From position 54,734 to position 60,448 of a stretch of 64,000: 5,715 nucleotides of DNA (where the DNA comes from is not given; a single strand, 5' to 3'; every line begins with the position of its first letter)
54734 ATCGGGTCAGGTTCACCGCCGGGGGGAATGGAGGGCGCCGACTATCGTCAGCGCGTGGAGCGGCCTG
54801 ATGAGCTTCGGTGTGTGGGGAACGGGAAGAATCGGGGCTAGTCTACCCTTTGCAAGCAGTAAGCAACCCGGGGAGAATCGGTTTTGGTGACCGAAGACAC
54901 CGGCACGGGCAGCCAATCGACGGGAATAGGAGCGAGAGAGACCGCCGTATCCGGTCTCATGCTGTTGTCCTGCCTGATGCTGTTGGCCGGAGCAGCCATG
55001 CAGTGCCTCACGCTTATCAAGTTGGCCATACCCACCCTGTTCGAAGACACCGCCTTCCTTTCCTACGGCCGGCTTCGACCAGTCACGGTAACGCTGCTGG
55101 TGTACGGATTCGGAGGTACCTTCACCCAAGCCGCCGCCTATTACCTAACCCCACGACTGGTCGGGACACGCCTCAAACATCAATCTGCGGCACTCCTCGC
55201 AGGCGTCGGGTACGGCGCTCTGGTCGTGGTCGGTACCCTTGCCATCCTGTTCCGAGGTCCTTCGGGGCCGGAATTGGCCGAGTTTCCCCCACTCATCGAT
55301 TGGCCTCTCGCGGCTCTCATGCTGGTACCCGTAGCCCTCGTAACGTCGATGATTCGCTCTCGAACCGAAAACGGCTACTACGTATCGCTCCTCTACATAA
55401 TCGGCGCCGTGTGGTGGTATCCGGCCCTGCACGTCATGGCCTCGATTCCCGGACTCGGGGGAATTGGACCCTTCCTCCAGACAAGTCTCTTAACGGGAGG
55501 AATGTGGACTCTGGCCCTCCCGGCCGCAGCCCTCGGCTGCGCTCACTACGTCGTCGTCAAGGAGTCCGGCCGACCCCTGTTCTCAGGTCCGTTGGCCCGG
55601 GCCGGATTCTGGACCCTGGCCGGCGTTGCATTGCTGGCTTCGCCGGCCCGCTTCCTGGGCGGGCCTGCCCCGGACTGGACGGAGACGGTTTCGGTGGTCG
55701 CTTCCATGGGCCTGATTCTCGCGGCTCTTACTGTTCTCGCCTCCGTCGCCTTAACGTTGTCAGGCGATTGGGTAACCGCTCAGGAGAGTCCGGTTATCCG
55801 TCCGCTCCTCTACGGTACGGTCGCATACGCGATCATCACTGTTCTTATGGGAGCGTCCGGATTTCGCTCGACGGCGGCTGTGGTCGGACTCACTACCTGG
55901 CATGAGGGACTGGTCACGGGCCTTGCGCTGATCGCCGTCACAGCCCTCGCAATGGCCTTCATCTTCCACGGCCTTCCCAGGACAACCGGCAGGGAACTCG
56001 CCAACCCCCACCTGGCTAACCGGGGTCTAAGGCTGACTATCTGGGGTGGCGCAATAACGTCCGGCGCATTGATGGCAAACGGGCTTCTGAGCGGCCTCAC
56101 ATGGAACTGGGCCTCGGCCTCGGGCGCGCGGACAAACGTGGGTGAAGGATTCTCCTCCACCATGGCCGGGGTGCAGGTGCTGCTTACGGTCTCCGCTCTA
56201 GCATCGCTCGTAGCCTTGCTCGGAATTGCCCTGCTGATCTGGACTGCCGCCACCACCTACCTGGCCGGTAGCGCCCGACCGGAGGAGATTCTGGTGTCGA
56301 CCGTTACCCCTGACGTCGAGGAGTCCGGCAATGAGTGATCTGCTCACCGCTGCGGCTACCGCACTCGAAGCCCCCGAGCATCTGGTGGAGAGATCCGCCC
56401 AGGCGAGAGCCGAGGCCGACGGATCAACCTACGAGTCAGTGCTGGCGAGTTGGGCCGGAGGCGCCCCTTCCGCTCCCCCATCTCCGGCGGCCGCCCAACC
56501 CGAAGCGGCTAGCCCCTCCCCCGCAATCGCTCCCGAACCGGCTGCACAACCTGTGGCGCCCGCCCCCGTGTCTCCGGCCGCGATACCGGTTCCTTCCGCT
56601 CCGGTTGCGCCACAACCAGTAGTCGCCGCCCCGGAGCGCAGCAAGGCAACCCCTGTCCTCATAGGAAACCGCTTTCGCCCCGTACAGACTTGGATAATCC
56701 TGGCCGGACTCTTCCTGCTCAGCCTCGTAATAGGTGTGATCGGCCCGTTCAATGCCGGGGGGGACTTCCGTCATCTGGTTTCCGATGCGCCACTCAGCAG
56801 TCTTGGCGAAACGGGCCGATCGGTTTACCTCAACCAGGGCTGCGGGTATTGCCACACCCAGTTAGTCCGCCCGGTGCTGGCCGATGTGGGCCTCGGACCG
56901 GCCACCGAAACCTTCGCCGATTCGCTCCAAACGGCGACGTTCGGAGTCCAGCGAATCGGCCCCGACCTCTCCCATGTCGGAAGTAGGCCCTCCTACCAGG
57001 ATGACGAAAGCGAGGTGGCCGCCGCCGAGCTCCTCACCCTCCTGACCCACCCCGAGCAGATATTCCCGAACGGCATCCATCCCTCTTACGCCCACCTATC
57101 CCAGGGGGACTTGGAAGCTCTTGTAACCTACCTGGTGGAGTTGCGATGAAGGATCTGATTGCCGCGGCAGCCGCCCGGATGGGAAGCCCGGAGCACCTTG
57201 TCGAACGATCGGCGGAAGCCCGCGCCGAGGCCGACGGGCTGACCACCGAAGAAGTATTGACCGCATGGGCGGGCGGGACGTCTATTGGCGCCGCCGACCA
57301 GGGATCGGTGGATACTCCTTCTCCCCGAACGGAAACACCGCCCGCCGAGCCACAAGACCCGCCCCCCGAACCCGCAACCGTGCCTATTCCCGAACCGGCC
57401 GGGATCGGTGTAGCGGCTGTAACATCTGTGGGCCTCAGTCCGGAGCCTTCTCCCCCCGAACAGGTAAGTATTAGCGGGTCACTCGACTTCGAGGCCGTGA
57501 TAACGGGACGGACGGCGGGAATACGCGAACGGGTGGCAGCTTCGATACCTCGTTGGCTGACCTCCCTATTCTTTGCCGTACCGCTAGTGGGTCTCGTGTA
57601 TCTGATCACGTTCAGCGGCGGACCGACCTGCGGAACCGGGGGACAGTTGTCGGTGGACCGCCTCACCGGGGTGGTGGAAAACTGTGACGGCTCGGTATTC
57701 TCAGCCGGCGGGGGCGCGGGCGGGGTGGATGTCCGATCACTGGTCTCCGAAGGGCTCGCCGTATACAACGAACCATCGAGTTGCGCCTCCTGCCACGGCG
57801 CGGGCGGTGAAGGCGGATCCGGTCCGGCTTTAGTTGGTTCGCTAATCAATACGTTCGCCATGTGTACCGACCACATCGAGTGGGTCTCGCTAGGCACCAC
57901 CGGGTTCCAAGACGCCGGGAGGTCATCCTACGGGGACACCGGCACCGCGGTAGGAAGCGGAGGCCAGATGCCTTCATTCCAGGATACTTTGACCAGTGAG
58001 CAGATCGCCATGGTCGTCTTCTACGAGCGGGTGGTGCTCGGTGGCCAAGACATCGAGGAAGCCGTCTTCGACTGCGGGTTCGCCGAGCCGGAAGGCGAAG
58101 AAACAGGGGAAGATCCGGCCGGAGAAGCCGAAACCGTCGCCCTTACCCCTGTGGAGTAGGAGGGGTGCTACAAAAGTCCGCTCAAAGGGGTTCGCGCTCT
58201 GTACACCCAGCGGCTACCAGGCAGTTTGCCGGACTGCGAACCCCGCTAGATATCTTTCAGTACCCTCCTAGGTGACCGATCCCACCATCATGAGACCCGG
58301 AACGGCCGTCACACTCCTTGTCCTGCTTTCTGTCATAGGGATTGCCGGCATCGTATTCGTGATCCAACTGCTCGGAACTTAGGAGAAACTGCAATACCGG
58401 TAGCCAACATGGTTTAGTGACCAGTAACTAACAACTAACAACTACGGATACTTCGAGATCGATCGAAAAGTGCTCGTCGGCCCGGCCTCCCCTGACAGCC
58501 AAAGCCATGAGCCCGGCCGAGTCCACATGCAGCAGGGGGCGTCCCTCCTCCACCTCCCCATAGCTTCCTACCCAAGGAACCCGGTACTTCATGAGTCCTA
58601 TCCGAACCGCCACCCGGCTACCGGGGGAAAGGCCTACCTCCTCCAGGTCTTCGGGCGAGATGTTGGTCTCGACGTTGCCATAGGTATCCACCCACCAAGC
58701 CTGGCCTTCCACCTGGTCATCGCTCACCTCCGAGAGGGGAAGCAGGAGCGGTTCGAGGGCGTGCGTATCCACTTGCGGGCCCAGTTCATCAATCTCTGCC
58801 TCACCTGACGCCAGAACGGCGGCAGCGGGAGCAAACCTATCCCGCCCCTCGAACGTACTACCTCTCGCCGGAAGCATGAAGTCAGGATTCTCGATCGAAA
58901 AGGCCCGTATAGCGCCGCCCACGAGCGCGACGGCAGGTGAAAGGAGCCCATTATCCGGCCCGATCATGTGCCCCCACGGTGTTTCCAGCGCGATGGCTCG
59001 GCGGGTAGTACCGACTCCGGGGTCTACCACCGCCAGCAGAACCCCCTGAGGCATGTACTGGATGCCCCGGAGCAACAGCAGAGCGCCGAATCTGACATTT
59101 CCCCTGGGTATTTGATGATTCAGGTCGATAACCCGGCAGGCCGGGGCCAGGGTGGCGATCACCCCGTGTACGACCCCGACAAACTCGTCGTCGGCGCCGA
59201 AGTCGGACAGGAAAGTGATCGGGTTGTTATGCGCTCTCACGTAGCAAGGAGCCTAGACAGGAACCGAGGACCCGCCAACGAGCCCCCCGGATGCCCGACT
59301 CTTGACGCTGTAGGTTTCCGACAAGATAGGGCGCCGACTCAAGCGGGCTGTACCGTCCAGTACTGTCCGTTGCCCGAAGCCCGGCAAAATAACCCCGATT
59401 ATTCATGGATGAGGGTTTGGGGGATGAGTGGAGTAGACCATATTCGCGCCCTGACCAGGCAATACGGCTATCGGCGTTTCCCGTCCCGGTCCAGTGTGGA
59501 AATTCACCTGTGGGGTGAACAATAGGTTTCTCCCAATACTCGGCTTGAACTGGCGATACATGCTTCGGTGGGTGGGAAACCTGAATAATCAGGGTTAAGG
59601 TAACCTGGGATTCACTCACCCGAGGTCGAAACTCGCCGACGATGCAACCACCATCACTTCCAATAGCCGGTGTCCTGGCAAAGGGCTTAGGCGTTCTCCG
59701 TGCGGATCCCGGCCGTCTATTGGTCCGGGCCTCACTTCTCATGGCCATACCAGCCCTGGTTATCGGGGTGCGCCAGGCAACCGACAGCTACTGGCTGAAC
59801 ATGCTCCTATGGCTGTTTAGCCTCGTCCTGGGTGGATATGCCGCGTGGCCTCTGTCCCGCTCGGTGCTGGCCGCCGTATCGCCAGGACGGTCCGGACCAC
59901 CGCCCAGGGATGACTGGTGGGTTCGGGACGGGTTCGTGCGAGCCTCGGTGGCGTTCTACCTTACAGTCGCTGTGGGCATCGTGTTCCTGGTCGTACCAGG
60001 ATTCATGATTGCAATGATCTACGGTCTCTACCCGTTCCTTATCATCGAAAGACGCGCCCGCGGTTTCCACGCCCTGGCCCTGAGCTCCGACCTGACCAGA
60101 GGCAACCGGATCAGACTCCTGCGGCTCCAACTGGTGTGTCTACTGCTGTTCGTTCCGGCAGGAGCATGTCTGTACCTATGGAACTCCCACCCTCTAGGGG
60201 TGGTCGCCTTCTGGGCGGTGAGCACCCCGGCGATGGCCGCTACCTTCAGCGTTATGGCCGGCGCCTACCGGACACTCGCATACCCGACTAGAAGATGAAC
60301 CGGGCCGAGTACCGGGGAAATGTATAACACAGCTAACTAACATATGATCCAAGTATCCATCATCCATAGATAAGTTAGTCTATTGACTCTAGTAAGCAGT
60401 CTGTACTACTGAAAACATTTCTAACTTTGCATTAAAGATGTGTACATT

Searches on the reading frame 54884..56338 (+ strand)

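Call 47: search_protein_families(library=pfam, proteins=[window:54884-56338:+], max_evalue=0.001)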
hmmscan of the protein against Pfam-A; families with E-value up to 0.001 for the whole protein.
window:54884-56338:+ (484 aa): 1 family
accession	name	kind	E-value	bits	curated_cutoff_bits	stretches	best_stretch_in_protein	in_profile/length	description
PF00115.25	COX1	-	8.6e-24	84.6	34.8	1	25-440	6-433/436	Cytochrome C and Quinol oxidase polypeptide I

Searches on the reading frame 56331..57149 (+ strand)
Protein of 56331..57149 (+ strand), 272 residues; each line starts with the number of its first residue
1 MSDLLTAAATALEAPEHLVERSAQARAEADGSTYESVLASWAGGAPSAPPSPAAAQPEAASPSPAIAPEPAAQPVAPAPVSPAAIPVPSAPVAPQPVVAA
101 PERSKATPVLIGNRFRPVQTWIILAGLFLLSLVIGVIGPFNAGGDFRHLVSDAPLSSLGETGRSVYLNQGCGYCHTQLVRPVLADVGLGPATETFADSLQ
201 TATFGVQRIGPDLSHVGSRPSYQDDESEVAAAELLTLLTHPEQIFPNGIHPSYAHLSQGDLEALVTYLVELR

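Call 47: search_protein_families(library=pfam, proteins=[window:56331-57149:+], max_evalue=0.001)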
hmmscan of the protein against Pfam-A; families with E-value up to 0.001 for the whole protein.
window:56331-57149:+ (272 aa): 2 families
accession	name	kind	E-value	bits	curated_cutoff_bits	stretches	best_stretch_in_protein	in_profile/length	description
PF02433.20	FixO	-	9.7e-13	48.5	29.6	1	134-262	25-146/219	Cytochrome C oxidase, mono-heme subunit/FixO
PF00034.26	Cytochrom_C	-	4e-05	25.3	21.3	1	160-271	2-89/90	Cytochrome c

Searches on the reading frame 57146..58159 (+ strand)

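Call 47: search_protein_families(library=pfam, proteins=[window:57146-58159:+], max_evalue=0.001)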
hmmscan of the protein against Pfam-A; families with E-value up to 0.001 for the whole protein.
window:57146-58159:+ (337 aa): 2 families
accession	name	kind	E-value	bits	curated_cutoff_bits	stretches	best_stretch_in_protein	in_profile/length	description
PF13442.11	Cytochrome_CBB3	-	1.3e-07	32.3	27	1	200-293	3-67/68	Cytochrome C oxidase, cbb3-type, subunit III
PF00034.26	Cytochrom_C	-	0.00013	23.7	21.3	1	202-293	3-85/90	Cytochrome c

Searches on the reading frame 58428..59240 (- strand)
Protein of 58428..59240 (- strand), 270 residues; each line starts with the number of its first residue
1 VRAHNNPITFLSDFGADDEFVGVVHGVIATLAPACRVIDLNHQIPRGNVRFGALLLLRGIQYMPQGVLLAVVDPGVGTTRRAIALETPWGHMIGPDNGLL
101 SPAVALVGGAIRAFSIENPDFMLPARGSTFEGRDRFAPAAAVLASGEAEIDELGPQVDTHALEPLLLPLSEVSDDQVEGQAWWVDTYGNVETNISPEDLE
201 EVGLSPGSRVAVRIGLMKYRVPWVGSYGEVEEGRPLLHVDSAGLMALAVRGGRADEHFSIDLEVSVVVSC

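Call 47: search_protein_families(library=pfam, proteins=[window:58428-59240:-], max_evalue=0.001)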
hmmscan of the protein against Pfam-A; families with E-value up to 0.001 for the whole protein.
window:58428-59240:- (270 aa): 2 families
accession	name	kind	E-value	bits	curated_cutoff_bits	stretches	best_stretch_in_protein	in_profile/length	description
PF01887.21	SAM_HAT_N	-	2.8e-43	147.6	26.3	1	8-154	1-145/145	SAM hydroxide adenosyltransferase N-terminal domain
PF20257.3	SAM_HAT_C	-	2.5e-17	63.4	25.5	1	181-264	3-81/84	SAM hydroxide adenosyltransferase C-terminal domain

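Call 48: find_homologous_proteins(query=window:58428-59240:-, max_evalue=1e-60)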
Query window:58428-59240:- (270 aa): 1908 proteins with E <= 1e-60 among 8000 candidates; the best 120 are listed.
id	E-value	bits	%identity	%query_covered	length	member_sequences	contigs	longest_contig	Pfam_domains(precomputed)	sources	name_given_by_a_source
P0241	3.3e-174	596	100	100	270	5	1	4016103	PF01887.22,PF20257.4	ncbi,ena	-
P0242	2.5e-149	514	84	100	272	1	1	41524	PF01887.22,PF20257.4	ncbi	-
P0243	2.3e-141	488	82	97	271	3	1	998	PF01887.22,PF20257.4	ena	-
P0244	7.4e-140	483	80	98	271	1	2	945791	PF01887.22,PF20257.4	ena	-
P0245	2.5e-139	481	80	98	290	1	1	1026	PF01887.22,PF20257.4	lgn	-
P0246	4.2e-136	471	80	97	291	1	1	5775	PF01887.22,PF20257.4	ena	-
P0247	1.8e-134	465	80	96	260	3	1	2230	PF01887.22,PF20257.4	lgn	-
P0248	3.0e-134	465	81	96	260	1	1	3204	PF01887.22,PF20257.4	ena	-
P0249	4.7e-134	464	77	98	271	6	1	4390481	PF01887.22,PF20257.4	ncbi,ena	-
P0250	1.3e-133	462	78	97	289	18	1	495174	PF01887.22,PF20257.4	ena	-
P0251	2.6e-133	461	77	98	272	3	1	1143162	PF01887.22,PF20257.4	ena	-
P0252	3.4e-133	461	75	98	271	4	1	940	PF01887.22,PF20257.4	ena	-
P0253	1.2e-132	459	76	98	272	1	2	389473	PF01887.22,PF20257.4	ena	-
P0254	6.6e-131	454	75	98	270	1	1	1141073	PF01887.22,PF20257.4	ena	-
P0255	7.5e-131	453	74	99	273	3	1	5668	PF01887.22,PF20257.4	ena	-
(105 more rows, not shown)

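Call 49: find_encoding_contigs(protein=P0241, flank=10000, max_places=5)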
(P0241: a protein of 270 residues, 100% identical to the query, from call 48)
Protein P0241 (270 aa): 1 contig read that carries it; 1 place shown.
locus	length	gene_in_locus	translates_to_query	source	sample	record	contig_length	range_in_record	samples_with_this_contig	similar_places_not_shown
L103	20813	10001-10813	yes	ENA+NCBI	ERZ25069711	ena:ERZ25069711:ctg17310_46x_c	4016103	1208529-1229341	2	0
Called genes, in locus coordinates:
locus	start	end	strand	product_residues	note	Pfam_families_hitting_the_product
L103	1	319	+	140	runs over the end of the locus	PF10722:YbjN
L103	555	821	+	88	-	PF00289:Biotin_carb_N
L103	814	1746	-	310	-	PF16575:CLP1_P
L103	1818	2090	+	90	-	PF00381:PTS-HPr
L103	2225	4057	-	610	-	PF05524:PEP-utilisers_N, PF00391:PEP-utilizers, PF02896:PEP-utilizers_C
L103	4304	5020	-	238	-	PF00459:Inositol_P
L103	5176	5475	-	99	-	-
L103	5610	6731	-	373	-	PF01232:Mannitol_dh, PF03721:UDPG_MGDP_dh_N (weak), PF08125:Mannitol_dh_C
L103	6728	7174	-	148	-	PF00359:PTS_EIIA_2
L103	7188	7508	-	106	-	PF02302:PTS_IIB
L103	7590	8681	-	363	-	PF02378:PTS_EIIC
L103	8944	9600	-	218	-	PF06790:UPF0259 (weak)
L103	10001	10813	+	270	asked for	PF01887:SAM_HAT_N, PF20257:SAM_HAT_C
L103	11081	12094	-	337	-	PF13442:Cytochrome_CBB3 (weak)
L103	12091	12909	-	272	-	PF02433:FixO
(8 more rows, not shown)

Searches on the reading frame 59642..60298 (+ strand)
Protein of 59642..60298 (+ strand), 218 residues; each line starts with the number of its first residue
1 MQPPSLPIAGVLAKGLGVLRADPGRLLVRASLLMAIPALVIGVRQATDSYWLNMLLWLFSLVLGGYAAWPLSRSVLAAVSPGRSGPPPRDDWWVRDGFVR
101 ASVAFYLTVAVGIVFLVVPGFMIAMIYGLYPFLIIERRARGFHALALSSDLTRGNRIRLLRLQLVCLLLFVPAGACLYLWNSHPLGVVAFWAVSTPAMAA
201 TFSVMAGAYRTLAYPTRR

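Call 47: search_protein_families(library=pfam, proteins=[window:59642-60298:+], max_evalue=0.001)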
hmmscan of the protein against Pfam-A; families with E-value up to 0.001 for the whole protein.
window:59642-60298:+ (218 aa): 1 family
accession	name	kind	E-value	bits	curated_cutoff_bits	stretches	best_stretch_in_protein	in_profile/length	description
PF06790.16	UPF0259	-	0.00011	22.5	31.4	1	107-159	142-193/248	Uncharacterised protein family (UPF0259)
